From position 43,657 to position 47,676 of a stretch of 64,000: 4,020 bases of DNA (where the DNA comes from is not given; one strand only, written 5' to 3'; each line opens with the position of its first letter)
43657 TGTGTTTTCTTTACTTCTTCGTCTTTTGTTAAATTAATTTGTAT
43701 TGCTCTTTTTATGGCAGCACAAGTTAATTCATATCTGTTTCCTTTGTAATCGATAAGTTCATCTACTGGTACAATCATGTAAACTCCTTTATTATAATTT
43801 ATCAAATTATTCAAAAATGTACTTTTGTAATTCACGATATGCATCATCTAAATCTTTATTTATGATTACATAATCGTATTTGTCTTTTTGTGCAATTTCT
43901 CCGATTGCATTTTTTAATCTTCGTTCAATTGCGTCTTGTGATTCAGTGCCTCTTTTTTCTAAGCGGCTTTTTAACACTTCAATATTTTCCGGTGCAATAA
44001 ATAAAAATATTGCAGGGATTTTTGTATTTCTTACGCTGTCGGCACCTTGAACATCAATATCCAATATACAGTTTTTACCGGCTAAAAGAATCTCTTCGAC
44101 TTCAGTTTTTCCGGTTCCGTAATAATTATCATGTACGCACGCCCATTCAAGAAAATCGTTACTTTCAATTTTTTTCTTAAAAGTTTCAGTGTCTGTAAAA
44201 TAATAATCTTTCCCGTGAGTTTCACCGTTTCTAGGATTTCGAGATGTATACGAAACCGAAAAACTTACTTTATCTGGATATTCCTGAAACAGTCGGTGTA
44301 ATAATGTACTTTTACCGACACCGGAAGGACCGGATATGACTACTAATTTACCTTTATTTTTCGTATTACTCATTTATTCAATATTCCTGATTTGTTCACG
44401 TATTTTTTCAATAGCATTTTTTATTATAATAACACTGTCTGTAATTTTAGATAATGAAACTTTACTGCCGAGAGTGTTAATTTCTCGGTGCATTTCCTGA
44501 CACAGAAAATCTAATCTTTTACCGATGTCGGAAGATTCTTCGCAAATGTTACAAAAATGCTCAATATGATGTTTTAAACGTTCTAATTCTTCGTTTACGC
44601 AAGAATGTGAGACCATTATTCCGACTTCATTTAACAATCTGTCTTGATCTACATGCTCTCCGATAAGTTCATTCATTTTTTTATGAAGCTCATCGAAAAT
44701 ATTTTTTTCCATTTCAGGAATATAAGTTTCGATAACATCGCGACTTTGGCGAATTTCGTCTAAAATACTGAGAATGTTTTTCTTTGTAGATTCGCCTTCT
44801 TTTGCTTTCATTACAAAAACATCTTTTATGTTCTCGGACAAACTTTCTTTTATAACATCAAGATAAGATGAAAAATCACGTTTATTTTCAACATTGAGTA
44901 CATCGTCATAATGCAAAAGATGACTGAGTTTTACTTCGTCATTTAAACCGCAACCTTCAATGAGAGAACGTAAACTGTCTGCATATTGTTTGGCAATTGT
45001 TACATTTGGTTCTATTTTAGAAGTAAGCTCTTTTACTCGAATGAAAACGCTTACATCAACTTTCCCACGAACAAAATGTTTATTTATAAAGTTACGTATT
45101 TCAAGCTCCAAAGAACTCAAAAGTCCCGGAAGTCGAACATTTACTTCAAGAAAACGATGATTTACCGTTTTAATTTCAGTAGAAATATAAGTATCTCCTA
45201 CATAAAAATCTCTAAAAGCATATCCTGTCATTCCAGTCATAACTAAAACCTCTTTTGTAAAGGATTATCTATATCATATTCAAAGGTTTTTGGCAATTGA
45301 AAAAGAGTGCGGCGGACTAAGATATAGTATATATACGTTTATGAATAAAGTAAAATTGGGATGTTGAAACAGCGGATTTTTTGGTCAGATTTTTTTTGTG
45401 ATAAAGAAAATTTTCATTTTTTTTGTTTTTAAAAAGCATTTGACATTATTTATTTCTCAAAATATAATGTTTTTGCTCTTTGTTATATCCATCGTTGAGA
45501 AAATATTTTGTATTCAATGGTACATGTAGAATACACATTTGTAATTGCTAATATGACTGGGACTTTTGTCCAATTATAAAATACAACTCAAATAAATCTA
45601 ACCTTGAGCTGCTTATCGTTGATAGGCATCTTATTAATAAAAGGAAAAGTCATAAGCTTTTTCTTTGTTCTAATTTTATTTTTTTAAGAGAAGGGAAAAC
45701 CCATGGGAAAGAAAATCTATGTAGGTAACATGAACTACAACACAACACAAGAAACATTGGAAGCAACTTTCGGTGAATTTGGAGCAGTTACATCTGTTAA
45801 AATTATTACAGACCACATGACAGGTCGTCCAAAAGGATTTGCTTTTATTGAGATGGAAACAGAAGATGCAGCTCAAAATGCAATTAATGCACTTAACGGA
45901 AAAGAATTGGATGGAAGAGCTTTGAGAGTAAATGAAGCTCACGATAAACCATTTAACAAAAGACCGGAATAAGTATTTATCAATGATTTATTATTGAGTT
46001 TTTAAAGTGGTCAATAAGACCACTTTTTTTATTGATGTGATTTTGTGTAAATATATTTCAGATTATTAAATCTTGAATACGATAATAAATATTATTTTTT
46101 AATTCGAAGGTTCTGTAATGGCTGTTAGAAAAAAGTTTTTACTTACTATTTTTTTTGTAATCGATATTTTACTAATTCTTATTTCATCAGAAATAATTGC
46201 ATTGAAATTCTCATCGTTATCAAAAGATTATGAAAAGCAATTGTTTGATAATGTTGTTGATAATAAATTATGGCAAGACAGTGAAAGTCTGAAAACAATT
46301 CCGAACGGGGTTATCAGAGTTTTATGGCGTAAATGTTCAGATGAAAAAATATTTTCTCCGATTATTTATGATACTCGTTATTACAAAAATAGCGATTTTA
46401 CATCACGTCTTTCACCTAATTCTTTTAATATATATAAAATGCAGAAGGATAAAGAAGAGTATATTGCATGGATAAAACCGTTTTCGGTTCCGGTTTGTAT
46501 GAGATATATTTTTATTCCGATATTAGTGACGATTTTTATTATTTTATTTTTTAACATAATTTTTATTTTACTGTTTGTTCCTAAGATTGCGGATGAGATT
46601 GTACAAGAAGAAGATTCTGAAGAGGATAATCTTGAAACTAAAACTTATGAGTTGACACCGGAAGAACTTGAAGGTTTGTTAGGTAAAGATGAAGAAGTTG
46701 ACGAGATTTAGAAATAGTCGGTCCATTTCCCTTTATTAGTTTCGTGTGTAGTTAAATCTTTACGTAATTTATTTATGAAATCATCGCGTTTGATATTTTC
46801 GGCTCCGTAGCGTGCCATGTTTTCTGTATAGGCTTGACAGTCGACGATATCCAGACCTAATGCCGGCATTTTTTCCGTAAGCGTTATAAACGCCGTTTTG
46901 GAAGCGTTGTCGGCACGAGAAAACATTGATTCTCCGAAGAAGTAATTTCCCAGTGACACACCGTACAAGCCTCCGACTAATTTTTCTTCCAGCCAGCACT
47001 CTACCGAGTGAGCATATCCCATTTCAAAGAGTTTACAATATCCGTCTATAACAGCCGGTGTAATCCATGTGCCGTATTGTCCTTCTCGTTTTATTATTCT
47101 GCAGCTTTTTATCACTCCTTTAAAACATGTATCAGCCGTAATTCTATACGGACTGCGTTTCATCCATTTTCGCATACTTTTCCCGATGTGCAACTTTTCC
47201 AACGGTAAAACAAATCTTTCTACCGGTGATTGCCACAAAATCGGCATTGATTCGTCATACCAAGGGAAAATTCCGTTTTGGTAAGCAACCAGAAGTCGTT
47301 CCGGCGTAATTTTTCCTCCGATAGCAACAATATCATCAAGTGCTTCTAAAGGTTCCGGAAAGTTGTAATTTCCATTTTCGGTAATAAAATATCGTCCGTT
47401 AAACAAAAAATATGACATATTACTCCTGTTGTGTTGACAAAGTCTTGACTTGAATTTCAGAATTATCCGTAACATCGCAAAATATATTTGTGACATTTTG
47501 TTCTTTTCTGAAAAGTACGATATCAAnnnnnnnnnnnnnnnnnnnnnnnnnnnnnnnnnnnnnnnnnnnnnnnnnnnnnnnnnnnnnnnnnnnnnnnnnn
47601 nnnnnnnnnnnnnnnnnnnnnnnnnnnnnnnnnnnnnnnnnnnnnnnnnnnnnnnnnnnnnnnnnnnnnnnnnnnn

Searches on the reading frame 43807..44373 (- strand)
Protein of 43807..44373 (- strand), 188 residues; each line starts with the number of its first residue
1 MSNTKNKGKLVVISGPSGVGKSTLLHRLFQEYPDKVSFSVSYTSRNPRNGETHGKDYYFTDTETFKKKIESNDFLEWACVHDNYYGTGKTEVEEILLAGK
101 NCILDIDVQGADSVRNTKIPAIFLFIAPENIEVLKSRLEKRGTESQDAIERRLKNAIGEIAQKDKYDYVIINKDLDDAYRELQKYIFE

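Call 69: search_protein_families(library=pfam, proteins=[window:43807-44373:-], max_evalue=0.00001)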
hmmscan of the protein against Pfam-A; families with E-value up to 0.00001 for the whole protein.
window:43807-44373:- (188 aa): 4 families
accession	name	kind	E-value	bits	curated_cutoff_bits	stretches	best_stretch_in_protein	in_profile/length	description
PF00625.27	Guanylate_kin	-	1.1e-56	191.9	25.2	1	8-187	2-180/182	Guanylate kinase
PF13191.12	AAA_16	-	8e-06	26.9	32.6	0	8-38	24-55/167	AAA ATPase domain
PF01926.29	MMR_HSR1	-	8.7e-06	26.3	21.9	0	11-66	2-58/113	50S ribosome-binding GTPase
PF00005.33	ABC_tran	-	9.2e-06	26.7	25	0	4-64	7-70/137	ABC transporter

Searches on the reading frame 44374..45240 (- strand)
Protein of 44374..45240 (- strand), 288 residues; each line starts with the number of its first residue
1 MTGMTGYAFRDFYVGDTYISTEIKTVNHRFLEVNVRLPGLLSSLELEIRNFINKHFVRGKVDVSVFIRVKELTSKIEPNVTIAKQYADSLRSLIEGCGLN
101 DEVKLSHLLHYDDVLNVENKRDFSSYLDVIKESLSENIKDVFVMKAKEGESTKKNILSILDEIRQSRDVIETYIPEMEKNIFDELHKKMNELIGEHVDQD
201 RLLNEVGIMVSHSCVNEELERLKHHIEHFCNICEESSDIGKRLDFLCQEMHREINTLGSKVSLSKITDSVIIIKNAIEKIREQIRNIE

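Call 69: search_protein_families(library=pfam, proteins=[window:44374-45240:-], max_evalue=0.00001)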
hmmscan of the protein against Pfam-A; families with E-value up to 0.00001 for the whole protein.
window:44374-45240:- (288 aa): 2 families
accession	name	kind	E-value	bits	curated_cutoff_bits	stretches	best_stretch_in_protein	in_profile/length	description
PF08340.16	YicC-like_C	-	8.5e-38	129.6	27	1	170-288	1-120/120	Endoribonuclease YicC-like, C-terminal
PF03755.18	YicC-like_N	-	8.7e-34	117.6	25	1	2-153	2-155/156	Endoribonuclease YicC-like, N-terminal region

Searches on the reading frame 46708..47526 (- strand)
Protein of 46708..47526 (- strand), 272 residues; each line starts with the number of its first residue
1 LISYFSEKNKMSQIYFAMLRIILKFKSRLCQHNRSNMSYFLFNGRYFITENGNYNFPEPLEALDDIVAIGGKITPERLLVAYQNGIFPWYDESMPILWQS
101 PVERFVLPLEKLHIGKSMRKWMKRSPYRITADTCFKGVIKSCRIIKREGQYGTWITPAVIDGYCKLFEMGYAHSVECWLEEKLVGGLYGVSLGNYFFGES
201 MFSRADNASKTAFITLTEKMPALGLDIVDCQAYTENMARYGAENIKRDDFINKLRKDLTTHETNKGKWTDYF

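Call 69: search_protein_families(library=pfam, proteins=[window:46708-47526:-], max_evalue=0.00001)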
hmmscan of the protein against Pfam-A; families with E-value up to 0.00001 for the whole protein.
window:46708-47526:- (272 aa): 1 family
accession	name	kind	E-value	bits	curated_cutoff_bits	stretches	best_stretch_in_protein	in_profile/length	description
PF03588.20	Leu_Phe_trans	-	9.8e-68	227.4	22.7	1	75-245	1-170/171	Leucyl/phenylalanyl-tRNA protein transferase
